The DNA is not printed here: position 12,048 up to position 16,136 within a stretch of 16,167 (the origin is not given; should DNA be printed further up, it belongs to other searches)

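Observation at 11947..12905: sbcD-sbcC operon split by a 960-bp cassette: a GxxExxY (PD-(D/E)XK-like) gene nested among hairpin-forming repeat modules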

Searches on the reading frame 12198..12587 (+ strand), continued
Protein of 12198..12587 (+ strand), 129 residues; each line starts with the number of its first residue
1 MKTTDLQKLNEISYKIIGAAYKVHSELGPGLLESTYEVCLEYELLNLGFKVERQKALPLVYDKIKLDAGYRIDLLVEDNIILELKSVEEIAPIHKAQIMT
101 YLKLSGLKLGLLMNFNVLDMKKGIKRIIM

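Call 80: find_encoding_contigs(protein=P0412, flank=3000, max_places=4)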
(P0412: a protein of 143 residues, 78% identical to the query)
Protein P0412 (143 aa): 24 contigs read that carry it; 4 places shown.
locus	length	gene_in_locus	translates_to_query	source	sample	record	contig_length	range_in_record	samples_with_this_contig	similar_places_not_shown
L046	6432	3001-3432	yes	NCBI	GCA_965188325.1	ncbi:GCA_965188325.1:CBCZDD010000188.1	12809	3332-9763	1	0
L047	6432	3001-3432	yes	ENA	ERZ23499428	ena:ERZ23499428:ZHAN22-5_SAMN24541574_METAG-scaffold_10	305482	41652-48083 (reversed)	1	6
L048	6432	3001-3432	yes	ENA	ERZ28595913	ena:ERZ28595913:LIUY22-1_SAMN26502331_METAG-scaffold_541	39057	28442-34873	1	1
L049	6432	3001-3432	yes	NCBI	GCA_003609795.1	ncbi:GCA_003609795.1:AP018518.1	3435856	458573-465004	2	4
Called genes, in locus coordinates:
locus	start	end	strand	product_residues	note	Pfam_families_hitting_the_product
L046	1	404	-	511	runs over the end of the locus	PF25917:BSH_RND, PF25881:HH_YBHG (weak), PF25954:Beta-barrel_RND_2 (faint), PF25944:Beta-barrel_RND (weak), PF25990:Beta-barrel_YknX, PF26002:Beta-barrel_AprE (weak)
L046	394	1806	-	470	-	PF02321:OEP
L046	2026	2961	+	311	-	PF00698:Acyl_transf_1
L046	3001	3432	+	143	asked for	PF13366:PDDEXK_3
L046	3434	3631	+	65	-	PF00106:adh_short, PF13561:adh_short_C2 (weak)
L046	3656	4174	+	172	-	PF00106:adh_short, PF08659:KR, PF13561:adh_short_C2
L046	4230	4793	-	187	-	-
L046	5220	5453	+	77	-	PF00550:PP-binding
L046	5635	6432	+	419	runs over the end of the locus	PF00109:ketoacyl-synt, PF02801:Ketoacyl-synt_C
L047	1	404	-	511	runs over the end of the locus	PF25917:BSH_RND, PF25881:HH_YBHG (weak), PF25954:Beta-barrel_RND_2 (faint), PF25944:Beta-barrel_RND (weak), PF25990:Beta-barrel_YknX, PF26002:Beta-barrel_AprE (weak)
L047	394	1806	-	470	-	PF02321:OEP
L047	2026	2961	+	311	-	PF00698:Acyl_transf_1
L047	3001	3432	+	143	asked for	PF13366:PDDEXK_3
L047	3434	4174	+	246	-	PF00106:adh_short, PF08659:KR, PF23441:SDR, PF13460:NAD_binding_10 (faint), PF13561:adh_short_C2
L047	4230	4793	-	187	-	-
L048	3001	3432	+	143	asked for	PF13366:PDDEXK_3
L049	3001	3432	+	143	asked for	PF13366:PDDEXK_3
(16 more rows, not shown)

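Call 89: search_solved_structures(query=A3, max_evalue=10, show_alignments=2)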
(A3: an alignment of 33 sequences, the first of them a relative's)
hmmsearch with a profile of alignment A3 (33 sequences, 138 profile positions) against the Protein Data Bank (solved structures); distinct sequences matched with E-value up to 10: 0.

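Call 94: predict_structure(alignment_id=A3)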
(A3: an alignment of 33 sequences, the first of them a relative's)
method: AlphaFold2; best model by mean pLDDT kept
length: 129 residues; sequences in the alignment: 33
mean_pLDDT: 92.6   pTM: 0.84
mean pLDDT of the five models: 92.6, 82.7, 78.3, 76.7, 75.5
residues with pLDDT >= 90: 110; 70-90: 15; 50-70: 2; < 50: 2
segments of 3 or more residues with pLDDT < 50: none
pLDDT, mean of each block of 10 residues (from residue 1): 73 96 93 95 98 94 91 96 94 94 95 94 92
secondary structure, 60 per line:
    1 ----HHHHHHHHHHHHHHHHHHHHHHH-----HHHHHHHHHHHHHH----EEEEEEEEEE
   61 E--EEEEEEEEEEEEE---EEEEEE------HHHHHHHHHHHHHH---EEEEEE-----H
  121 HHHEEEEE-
elements in order: H5-27 H33-46 E51-61 E64-76 E80-85 H92-105 E109-114 H120-123 E124-128

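Call 96: fold_search(model_id=the predicted structure, library=pdb)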
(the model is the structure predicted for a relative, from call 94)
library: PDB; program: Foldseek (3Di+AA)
matches with E <= 10: 216; with E <= 0.001: 0
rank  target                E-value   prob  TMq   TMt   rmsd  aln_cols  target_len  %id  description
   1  4ic1_B                4.8e-02  0.98  0.50  0.34   3.8       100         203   19  Crystal structure of SSO0001 (released 2013-01-16)
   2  4ic1_G                5.8e-02  0.97  0.51  0.35   3.8       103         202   20  Crystal structure of SSO0001 (released 2013-01-16)
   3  6p4o_F                6.2e-02  0.80  0.39  0.13   5.8        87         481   20  Complex of XPB helicase with Bax1 endonuclease from Sulfurisphaera tokodaii at 3.15 Angstroms resolution (released 2020-06-03)
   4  6p4w_D                7.0e-02  0.82  0.40  0.16   5.2        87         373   20  XPB helicase in a complex with truncated Bax1 from Sulfurisphaera tokodaii at 2.96 Angstrom resolution (released 2020-06-03)
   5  4ic1_A                1.0e-01  0.93  0.50  0.34   3.8        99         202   20  Crystal structure of SSO0001 (released 2013-01-16)
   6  3syy                  1.1e-01  0.77  0.40  0.29   5.0       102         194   15  Crystal Structure of an alkaline exonuclease (LHK-Exo) from Laribacter hongkongensis (released 2012-02-15)
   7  2zyz_A                1.1e-01  0.44  0.32  0.41   8.7        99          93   13  Pyrobaculum aerophilum splicing endonuclease (released 2009-06-23)
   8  7et0_A                1.2e-01  0.69  0.48  0.13   5.7       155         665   17  Crystal structure of the complex formed by Wolbachia cytoplasmic incompatibility factors CinA and CinB from wPip (released 2021-11-10)
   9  6p4o_D                1.7e-01  0.60  0.38  0.12   5.4        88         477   18  Complex of XPB helicase with Bax1 endonuclease from Sulfurisphaera tokodaii at 3.15 Angstroms resolution (released 2020-06-03)
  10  4ic1_D                1.8e-01  0.90  0.50  0.34   4.0       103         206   17  Crystal structure of SSO0001 (released 2013-01-16)
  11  6p4w_B                2.1e-01  0.54  0.38  0.16   5.6        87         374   21  XPB helicase in a complex with truncated Bax1 from Sulfurisphaera tokodaii at 2.96 Angstrom resolution (released 2020-06-03)
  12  4g6v_A                2.1e-01  0.18  0.28  0.27   9.4       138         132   16  CdiA-CT/CdiI toxin and immunity complex from Burkholderia pseudomallei (released 2012-12-12)
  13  2zyz_C                2.5e-01  0.33  0.33  0.41   7.8        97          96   11  Pyrobaculum aerophilum splicing endonuclease (released 2009-06-23)
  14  7esz_A                2.8e-01  0.69  0.54  0.14   5.2       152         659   19  Crystal structure of the complex formed by Wolbachia cytoplasmic incompatibility factors CinA and CinB with Mn2+ from  (released 2021-11-10)
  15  3ajv_A                2.8e-01  0.18  0.32  0.26  11.1       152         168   11  Splicing endonuclease from Aeropyrum pernix (released 2010-11-17)
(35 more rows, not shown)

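Call 97: search_dna_similar(query=L031:3001-3372:+, collection=plasmids, mode=protein, max_evalue=0.001, max_rows=40)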
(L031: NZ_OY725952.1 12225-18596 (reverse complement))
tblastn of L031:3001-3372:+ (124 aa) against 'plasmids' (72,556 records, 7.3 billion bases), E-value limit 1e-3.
Records with a match: 8; places in all: 10; records where one place covers at least 80% of the query: 8.
Best place of each record, by identity: >=99% 1; <60% 7.
By first word of the organism name: Bacteroides 1; Bernardetia 1; Gemmatirosa 1; Sphingomonas 1; Treponema 1; Prevotella 1; Persicobacter 1; Fusobacteria 1.
By predicted mobility (MOB-suite, as given by PLSDB): non-mobilizable 8.
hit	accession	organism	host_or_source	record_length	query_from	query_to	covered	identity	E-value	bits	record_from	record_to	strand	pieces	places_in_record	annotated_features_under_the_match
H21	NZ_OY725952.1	Bacteroides finegoldii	-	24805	1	124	100%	100.0%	5e-76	250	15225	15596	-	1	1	GxxExxY protein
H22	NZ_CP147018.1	Bernardetia sp. Wsw4-3y2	Red alga,Red algae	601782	1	124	100%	55.2%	2e-38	143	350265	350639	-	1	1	GxxExxY protein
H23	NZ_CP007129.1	Gemmatirosa kalamazoonensis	-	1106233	5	123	90%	48.6%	4e-23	131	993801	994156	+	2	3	record has no annotation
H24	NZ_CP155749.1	Sphingomonas parapaucimobilis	Chinese cabbage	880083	3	123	98%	43.8%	6e-25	104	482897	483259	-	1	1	GxxExxY protein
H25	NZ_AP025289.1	Treponema saccharophilum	-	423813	8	122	93%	41.4%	4e-20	91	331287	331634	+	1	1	GxxExxY protein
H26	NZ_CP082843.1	Prevotella nigrescens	-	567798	10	111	82%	44.1%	6e-20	91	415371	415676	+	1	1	GxxExxY protein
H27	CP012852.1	Persicobacter sp. JZB09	cell culture,soil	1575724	6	116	90%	37.8%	8e-15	76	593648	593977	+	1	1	none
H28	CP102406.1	Fusobacteria bacterium ZRK30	pure culture,cold seep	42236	7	110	84%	39.4%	7e-15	76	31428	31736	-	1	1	GxxExxY protein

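Call 99: search_dna_similar(query=window:12198-12584:+, collection=phages, mode=protein, max_evalue=0.001, max_rows=15)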
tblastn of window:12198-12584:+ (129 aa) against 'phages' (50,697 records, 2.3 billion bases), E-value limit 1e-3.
No match.

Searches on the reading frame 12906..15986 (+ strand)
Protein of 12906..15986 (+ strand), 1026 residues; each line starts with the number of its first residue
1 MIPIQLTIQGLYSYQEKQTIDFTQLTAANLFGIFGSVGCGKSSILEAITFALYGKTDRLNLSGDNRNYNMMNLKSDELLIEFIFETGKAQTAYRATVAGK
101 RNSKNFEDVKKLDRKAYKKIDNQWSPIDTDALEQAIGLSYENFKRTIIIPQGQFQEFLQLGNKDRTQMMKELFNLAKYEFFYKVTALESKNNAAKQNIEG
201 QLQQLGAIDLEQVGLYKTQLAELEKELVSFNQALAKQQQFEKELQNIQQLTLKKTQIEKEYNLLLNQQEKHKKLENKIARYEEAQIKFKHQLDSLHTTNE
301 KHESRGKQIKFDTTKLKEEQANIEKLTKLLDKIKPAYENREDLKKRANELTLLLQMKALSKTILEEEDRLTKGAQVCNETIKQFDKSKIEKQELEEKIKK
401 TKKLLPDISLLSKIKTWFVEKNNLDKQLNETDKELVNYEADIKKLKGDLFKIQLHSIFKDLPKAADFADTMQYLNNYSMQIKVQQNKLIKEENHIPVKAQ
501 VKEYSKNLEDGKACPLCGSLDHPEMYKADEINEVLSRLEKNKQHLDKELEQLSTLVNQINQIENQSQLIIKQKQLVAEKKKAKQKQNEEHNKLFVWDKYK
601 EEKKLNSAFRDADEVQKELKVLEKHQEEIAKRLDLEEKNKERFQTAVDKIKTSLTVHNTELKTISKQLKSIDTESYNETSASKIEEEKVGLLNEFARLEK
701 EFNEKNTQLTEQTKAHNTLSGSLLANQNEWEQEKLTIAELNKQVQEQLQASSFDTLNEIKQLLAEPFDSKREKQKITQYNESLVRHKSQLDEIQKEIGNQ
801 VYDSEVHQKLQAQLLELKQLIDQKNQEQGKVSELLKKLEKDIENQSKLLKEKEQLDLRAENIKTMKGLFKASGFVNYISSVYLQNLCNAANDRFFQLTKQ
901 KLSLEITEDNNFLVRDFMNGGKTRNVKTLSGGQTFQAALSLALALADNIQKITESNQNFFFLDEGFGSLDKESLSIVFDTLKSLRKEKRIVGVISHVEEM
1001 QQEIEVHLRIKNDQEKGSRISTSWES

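Call 3: search_protein_families(library=pfam, proteins=[window:12906-15986:+])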
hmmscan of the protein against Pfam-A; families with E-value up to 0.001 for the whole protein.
window:12906-15986:+ (1026 aa): 3 families
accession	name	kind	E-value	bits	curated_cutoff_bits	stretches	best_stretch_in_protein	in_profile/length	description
PF13558.12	SbcC_Walker_B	-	9.4e-08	32.6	27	1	911-982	11-89/90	SbcC/RAD50-like, Walker B motif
PF02463.25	SMC_N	-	0.0001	22.3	40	1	5-55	4-50/220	RecF/RecN/SMC N terminal domain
PF13304.12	AAA_21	-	0.00096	19.7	27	1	31-213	2-197/304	AAA domain, putative AbiEii toxin, Type IV TA system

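Call 4: search_protein_families(library=ncbifam, proteins=[window:12906-15986:+])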
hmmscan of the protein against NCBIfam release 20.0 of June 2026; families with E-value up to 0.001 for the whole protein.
window:12906-15986:+ (1026 aa): 18 families
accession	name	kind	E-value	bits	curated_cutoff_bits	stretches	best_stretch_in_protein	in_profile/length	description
NF041752.4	sbcc_Bac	equivalog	3.2e-84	283.7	1420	3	1-397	1-400/1130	exonuclease subunit SbcC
TIGR00618.1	sbcc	subfamily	5.3e-79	266.3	478.5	1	1-1013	1-1036/1043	exonuclease subunit SbcC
NF041751.2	sbcc_Staph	equivalog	9.5e-48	162.9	920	1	1-1015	1-1000/1007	exonuclease subunit SbcC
NF007600.2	PRK10246.1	equivalog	2.6e-46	158.1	750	1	5-1012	5-1031/1047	exonuclease subunit SbcC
NF003034.1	PRK03918.1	equivalog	3.8e-22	78.1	700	2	28-749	25-724/878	DNA double-strand break repair ATPase Rad50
NF041034.1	Rad50_Sulf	equivalog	6.5e-15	54.1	1000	1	609-983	453-830/872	DNA double-strand break repair ATPase Rad50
NF053563.1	Rkd4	equivalog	2.7e-12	45.7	860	1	6-404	6-389/747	arcadin-4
NF002244.0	PRK01156.1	equivalog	5.4e-12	44.6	847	1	30-446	27-429/895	DNA double-strand break repair ATPase Rad50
NF002572.0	PRK02224.1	equivalog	3.8e-08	32.1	1087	1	33-627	28-582/888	DNA double-strand break repair ATPase Rad50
TIGR02168.1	SMC_prok_B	equivalog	7e-08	30.7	567.35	0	530-761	268-501/1181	chromosome segregation protein SMC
NF041035.1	Rad50_Halo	equivalog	1.1e-07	30.7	1000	1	258-592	201-541/883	DNA double-strand break repair ATPase Rad50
NF040873.1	AztA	equivalog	5.5e-07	29.3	220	1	922-1004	113-185/191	zinc ABC transporter ATP-binding protein AztA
TIGR03185.1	DNA_S_dndD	equivalog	1.5e-05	23.7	245.85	1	1-68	1-67/650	DNA sulfur modification protein DndD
NF045780.1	TrlF_fam_ATP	equivalog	2.1e-05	23.4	350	1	29-486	310-750/944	TrlF family AAA-like ATPase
NF008428.0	PRK11264.1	equivalog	0.0002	20.6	406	0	911-1001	127-205/250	L-cystine ABC transporter ATP-binding protein TcyN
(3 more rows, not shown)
